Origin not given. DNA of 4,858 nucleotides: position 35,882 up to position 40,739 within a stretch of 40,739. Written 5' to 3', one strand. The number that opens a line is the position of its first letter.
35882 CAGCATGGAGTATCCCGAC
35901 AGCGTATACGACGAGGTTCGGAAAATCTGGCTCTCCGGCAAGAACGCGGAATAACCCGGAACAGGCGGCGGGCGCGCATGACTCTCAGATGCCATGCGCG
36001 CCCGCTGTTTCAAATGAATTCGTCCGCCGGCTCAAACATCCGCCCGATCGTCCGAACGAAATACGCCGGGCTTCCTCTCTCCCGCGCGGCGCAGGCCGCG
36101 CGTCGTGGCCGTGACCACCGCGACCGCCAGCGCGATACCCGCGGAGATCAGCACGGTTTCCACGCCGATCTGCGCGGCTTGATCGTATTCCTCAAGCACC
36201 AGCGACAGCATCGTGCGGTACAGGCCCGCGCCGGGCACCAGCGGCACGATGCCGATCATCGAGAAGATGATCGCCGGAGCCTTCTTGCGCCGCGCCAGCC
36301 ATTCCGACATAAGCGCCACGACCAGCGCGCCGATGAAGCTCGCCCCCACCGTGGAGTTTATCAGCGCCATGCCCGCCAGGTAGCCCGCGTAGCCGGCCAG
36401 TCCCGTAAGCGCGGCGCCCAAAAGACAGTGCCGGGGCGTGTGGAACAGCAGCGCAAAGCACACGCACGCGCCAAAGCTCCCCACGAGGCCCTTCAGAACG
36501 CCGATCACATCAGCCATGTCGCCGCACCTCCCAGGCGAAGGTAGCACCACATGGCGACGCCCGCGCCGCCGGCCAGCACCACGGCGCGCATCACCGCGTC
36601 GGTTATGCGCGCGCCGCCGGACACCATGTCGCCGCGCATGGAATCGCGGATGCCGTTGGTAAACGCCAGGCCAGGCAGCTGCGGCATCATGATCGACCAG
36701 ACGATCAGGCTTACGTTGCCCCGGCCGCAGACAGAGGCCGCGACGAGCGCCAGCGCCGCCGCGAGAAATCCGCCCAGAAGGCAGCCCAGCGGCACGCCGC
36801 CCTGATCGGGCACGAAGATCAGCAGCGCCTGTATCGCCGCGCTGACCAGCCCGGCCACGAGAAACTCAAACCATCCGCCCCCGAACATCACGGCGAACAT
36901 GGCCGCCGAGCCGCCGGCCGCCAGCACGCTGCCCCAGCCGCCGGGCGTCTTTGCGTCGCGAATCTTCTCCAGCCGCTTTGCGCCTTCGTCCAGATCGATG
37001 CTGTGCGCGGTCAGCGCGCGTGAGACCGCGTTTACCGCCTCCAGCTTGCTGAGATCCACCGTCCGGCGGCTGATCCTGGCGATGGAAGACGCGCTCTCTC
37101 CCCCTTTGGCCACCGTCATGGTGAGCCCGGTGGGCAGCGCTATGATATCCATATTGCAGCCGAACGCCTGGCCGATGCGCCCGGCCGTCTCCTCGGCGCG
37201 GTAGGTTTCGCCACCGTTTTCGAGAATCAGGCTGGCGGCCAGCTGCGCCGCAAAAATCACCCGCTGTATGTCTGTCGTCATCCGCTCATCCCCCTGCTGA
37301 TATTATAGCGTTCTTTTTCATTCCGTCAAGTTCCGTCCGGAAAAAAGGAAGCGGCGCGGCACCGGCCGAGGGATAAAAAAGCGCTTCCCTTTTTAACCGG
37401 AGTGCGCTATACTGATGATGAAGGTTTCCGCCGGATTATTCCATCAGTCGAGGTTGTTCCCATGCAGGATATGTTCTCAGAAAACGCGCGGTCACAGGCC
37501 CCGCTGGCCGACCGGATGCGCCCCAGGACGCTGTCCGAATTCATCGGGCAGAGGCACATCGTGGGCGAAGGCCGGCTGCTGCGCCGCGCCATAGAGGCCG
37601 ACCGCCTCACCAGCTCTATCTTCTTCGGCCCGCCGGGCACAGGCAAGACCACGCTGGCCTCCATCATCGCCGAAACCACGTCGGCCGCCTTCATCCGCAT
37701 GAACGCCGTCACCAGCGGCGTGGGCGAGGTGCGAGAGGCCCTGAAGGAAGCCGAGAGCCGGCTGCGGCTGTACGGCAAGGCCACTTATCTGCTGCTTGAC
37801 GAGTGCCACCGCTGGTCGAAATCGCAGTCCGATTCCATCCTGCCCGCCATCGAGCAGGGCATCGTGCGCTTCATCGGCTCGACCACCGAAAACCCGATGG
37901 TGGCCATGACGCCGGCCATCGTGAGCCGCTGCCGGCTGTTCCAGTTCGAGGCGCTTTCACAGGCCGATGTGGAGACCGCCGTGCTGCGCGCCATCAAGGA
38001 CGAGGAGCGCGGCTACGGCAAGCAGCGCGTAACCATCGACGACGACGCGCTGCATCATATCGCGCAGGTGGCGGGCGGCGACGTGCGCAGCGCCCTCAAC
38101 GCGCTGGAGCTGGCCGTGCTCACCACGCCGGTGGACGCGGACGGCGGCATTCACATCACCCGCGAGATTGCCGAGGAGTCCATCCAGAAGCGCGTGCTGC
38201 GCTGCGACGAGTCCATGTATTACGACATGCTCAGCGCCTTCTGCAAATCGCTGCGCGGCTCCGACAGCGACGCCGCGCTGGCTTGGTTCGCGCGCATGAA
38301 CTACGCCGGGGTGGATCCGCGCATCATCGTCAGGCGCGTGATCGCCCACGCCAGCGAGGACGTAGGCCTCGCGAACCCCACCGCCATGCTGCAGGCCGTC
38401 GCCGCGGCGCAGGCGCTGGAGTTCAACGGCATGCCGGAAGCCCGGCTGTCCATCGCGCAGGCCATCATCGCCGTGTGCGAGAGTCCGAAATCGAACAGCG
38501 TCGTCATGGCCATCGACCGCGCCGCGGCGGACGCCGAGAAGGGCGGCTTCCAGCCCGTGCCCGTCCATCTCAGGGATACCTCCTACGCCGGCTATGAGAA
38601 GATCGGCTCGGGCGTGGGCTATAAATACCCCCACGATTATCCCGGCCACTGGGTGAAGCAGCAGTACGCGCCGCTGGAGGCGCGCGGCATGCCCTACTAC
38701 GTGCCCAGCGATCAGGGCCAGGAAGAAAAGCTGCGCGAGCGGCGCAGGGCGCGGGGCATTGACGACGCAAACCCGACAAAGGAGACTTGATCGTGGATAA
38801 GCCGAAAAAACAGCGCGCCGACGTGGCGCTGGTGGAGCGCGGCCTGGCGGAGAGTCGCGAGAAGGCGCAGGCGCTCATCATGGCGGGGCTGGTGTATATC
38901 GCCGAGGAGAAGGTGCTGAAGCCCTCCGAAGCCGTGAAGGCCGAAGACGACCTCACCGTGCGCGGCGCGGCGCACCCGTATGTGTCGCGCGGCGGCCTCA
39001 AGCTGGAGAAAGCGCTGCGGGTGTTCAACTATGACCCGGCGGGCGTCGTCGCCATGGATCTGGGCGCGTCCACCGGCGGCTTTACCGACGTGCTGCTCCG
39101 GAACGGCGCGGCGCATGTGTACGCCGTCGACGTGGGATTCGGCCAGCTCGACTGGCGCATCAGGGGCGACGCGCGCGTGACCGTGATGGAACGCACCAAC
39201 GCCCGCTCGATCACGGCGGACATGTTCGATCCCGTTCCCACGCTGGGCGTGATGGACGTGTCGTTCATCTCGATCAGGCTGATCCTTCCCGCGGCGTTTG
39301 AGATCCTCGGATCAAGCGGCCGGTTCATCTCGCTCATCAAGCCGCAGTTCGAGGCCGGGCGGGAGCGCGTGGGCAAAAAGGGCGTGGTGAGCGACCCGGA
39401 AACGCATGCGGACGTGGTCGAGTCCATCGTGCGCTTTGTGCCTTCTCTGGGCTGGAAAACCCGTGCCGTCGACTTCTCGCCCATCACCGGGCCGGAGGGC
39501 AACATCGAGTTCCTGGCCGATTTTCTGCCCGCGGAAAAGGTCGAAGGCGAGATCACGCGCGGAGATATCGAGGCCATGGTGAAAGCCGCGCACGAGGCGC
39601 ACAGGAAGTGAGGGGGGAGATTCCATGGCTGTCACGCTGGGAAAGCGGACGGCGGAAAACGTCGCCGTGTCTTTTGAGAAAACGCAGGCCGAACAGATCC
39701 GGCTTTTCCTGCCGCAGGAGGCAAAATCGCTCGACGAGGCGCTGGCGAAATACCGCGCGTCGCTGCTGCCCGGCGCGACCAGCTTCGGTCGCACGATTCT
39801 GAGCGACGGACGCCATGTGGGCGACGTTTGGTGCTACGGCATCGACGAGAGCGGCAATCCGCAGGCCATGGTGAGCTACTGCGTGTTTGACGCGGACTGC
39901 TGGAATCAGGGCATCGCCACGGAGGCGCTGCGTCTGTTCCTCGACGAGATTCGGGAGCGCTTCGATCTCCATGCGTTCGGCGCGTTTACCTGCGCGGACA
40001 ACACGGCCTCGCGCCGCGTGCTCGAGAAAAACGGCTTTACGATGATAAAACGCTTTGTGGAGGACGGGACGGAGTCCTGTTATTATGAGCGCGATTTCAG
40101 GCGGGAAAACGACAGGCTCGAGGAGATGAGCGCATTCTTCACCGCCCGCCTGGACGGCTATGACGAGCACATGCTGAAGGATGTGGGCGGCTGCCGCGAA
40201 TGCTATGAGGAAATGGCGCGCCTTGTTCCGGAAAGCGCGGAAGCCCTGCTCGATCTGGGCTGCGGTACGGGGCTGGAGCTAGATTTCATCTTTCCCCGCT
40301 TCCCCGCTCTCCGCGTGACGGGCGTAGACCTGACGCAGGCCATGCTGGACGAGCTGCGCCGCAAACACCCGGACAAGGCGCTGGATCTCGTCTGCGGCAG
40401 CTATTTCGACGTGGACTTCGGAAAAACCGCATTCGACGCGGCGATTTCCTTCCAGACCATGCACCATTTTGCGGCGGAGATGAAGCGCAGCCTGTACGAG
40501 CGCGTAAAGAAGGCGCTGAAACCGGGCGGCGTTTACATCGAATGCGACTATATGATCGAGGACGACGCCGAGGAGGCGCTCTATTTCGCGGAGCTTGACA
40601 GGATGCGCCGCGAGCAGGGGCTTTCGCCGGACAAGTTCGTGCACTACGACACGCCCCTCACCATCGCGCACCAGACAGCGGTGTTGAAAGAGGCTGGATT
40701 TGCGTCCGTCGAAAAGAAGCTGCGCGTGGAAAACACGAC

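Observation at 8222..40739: No 5' half of sigG and no mobile-element cargo in the 32 kb to the right of the recombinase, so simple excision looks unlikely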

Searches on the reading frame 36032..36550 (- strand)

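Call 23: search_protein_families(library=pfam, max_evalue=0.00001, proteins=[window:36032-36550:-])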
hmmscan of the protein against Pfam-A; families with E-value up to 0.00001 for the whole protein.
window:36032-36550:- (172 aa): 1 family
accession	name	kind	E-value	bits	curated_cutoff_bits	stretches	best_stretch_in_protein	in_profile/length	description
PF12821.13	ThrE_2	-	3.2e-33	115.2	27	1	23-147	3-127/129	Threonine/Serine exporter, ThrE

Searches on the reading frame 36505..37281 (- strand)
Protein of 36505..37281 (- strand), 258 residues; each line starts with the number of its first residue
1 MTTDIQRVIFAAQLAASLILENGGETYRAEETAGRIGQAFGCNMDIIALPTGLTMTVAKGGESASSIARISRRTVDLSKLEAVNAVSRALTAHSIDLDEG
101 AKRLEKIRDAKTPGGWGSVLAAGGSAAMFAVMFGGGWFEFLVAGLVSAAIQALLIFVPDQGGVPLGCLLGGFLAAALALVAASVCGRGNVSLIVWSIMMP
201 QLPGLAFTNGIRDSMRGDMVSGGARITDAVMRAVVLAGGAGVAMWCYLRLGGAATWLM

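Call 23: search_protein_families(library=pfam, max_evalue=0.00001, proteins=[window:36505-37281:-])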
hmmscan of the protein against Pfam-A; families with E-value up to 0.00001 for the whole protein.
window:36505-37281:- (258 aa): 1 family
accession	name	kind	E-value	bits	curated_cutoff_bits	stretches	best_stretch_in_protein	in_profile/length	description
PF06738.18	ThrE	-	2.3e-54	184.8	26.3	1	14-244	5-238/241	Putative threonine/serine exporter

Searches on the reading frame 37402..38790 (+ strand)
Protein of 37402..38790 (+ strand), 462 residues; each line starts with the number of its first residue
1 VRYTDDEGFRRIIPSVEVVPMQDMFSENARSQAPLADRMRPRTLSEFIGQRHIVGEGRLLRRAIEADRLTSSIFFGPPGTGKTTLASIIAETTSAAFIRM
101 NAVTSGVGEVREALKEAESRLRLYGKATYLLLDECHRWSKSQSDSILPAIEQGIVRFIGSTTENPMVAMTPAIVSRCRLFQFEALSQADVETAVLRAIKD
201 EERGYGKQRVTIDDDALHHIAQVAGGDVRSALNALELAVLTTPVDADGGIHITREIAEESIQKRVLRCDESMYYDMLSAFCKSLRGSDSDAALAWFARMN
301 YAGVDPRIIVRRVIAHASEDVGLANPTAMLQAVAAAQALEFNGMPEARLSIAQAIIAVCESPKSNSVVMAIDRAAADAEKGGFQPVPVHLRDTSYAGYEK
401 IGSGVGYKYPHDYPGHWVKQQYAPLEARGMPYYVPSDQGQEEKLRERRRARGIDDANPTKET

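Call 23: search_protein_families(library=pfam, max_evalue=0.00001, proteins=[window:37402-38790:+])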
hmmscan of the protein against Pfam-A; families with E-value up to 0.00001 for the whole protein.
window:37402-38790:+ (462 aa): 4 families
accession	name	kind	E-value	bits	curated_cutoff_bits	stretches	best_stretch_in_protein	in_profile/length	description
PF12002.13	MgsA_C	-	3.7e-61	206.3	27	1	286-448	1-163/167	MgsA AAA+ ATPase C terminal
PF16193.11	AAA_assoc_2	-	5e-24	84.8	34.3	1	207-285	2-81/81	AAA C-terminal domain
PF00004.35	AAA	-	1e-11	45.9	21.2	1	73-178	2-124/131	ATPase family associated with various cellular activities (AAA)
PF05496.18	RuvB_N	-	3.3e-11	43.6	27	1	39-155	1-113/159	Holliday junction DNA helicase RuvB P-loop domain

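Call 107: search_protein_families(library=ncbifam, max_evalue=0.00001, proteins=[window:37402-38790:+])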
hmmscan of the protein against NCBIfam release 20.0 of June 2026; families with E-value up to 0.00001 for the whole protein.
window:37402-38790:+ (462 aa): 57 families (the best 25 are shown)
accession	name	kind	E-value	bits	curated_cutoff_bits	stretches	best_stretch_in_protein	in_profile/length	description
NF009881.0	PRK13341.1-2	equivalog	1.2e-161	539.2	651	1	26-447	9-430/736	AAA family ATPase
NF009883.0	PRK13341.1-4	equivalog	1.8e-142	475.8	668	1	27-450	13-436/729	AAA family ATPase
NF009882.0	PRK13341.1-3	equivalog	1.6e-109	367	1197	1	30-446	15-431/734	AAA family ATPase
NF009880.0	PRK13341.1-1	equivalog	2.7e-79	267.1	891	1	31-449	4-403/599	AAA family ATPase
NF011289.0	PRK14700.1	equivalog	6.3e-48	163.4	570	1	147-447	1-290/300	recombination factor protein RarA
TIGR02397.1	dnaX_nterm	equivalog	2.6e-27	96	250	2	103-326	95-296/355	DNA polymerase III subunit gamma/tau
NF001679.0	PRK00440.1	equivalog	7.9e-24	84.3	303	1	34-265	7-236/322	replication factor C small subunit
NF011512.0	PRK14950.1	equivalog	7e-21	75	593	2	89-237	83-224/585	DNA polymerase III subunits gamma and tau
NF004549.0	PRK05896.1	equivalog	5.5e-20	71.6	578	2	102-236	96-222/642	DNA polymerase III subunits gamma and tau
NF006585.0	PRK09111.1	equivalog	2.2e-19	69.6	604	2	102-316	125-317/616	DNA polymerase III subunit gamma/tau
NF004046.1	PRK05563.1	equivalog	4.1e-19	68.9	400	2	106-318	99-289/567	DNA polymerase III subunit gamma/tau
NF011523.0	PRK14962.1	equivalog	4.7e-18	65.2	576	2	103-239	95-223/474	DNA polymerase III subunits gamma and tau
NF011514.0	PRK14953.1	equivalog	4.9e-18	65.3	536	2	101-239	94-225/488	DNA polymerase III subunits gamma and tau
NF011510.0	PRK14948.1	equivalog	7.9e-18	64.5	593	2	131-259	128-250/640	DNA polymerase III subunit gamma/tau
NF011524.0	PRK14963.1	equivalog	1.7e-17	63.8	601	2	107-240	98-223/647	DNA polymerase III subunits gamma and tau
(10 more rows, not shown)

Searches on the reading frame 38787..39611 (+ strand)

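Call 23: search_protein_families(library=pfam, max_evalue=0.00001, proteins=[window:38787-39611:+])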
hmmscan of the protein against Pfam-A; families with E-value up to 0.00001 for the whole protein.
window:38787-39611:+ (274 aa): 2 families
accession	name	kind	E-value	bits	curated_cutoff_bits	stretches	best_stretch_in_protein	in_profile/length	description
PF01728.25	FtsJ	-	1.1e-37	130.2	24.1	1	65-243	1-176/181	FtsJ-like methyltransferase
PF01479.30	S4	-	6.4e-10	39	22.8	1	9-55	1-47/48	S4 domain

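Call 107: search_protein_families(library=ncbifam, max_evalue=0.00001, proteins=[window:38787-39611:+])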
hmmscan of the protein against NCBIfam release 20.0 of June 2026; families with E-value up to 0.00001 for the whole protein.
window:38787-39611:+ (274 aa): 2 families
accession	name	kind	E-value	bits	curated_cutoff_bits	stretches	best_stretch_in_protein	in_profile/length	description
TIGR00478.1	tly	subfamily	1.8e-75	253.2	185.8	1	10-241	1-228/228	TlyA family rRNA (cytidine-2'-O)-methyltransferase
NF049952.1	23rRNACMtaseTlyA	equivalog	1.6e-52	178.3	250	1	10-245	2-233/236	23S rRNA (cytidine-2'-O)-methyltransferase TlyA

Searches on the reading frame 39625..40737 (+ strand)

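Call 23: search_protein_families(library=pfam, max_evalue=0.00001, proteins=[window:39625-40737:+])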
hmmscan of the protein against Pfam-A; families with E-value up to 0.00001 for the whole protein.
window:39625-40737:+ (371 aa): 8 families
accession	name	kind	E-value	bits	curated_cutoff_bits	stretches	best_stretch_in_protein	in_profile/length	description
PF13649.12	Methyltransf_25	-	7.6e-19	68.6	27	1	209-302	2-97/97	Methyltransferase domain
PF08241.18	Methyltransf_11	-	1.8e-17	64.2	21.2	1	209-305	1-94/95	Methyltransferase domain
PF08242.18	Methyltransf_12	-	3.2e-17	63.5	30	1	209-303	1-97/98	Methyltransferase domain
PF13302.13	Acetyltransf_3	-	4.2e-17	63.6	25.4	1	22-139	22-138/138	Acetyltransferase (GNAT) domain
PF13489.12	Methyltransf_23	-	2e-10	41.1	27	1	192-362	8-162/164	Methyltransferase domain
PF13847.12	Methyltransf_31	-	4.1e-10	40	27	1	203-316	2-127/145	Methyltransferase domain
PF00583.31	Acetyltransf_1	-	9.7e-09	36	20.7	1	46-138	28-116/116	Acetyltransferase (GNAT) family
PF00891.24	Methyltransf_2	-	2.8e-07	30.6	22.3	1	206-317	64-175/210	O-methyltransferase domain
